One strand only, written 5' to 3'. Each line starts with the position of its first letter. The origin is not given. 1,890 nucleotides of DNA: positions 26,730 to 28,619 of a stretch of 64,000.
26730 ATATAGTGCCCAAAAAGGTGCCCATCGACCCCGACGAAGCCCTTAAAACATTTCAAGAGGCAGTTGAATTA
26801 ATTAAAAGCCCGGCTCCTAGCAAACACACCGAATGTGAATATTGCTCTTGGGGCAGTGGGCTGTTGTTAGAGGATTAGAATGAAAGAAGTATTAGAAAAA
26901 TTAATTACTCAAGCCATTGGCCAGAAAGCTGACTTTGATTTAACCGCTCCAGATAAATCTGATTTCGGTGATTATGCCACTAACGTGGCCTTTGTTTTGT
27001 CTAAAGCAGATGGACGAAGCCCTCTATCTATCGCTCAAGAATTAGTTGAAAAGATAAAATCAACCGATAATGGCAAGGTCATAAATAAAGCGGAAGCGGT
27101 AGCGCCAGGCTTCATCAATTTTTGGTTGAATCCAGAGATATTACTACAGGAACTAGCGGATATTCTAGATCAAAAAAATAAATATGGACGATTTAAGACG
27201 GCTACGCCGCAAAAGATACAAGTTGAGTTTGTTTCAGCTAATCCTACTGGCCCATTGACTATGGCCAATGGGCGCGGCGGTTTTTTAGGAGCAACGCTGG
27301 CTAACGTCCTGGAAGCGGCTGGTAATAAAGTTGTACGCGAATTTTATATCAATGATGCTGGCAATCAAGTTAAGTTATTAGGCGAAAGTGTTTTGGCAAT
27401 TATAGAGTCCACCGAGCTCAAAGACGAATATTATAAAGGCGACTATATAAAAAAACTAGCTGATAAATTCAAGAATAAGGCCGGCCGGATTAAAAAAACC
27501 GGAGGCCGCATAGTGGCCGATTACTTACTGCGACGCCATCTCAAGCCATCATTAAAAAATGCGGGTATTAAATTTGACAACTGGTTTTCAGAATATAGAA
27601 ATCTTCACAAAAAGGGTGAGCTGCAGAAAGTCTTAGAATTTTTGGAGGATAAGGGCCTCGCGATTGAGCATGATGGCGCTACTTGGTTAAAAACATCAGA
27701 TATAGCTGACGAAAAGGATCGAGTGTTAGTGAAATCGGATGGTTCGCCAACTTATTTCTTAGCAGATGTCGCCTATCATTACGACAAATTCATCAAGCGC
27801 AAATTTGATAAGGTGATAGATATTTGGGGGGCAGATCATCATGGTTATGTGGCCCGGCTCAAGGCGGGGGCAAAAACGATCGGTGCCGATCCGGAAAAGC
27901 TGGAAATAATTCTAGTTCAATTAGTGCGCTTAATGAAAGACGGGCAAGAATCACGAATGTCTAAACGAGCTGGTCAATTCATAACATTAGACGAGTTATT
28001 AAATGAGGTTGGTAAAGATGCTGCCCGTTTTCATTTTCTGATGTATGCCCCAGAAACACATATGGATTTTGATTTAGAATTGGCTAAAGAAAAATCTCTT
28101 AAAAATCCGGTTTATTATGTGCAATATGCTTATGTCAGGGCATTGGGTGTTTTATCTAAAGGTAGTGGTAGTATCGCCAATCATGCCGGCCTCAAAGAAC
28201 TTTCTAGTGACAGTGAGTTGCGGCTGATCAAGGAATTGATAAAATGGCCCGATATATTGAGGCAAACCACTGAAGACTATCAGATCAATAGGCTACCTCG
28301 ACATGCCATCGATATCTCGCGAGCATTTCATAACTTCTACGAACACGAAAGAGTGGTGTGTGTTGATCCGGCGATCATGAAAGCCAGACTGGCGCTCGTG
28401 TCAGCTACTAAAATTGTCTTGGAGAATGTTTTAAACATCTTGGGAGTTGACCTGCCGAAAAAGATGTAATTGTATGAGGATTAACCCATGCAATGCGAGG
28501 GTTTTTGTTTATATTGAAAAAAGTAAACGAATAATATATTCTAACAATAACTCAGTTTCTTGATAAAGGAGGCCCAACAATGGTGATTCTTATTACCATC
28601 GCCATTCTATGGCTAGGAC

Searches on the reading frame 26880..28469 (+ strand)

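Call 20: search_protein_families(library=pfam, proteins=[window:26880-28469:+])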
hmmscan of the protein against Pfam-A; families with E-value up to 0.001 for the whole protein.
window:26880-28469:+ (529 aa): 4 families
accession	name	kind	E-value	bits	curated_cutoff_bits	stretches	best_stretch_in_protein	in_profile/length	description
PF05746.21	DALR_1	-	4.4e-26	91.7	22.3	1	414-529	1-117/117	DALR anticodon binding domain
PF00750.26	tRNA-synt_1d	-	1e-22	81.1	23.3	1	92-381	2-302/349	tRNA synthetases class I (R), catalytic domain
PF03485.21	Arg_tRNA_synt_N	-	7.4e-18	65.4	21.5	1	5-82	11-84/85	Arginyl tRNA synthetase N terminal domain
PF09334.17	tRNA-synt_1g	-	0.00031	20.1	20.1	0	356-401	324-368/391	tRNA synthetases class I (M)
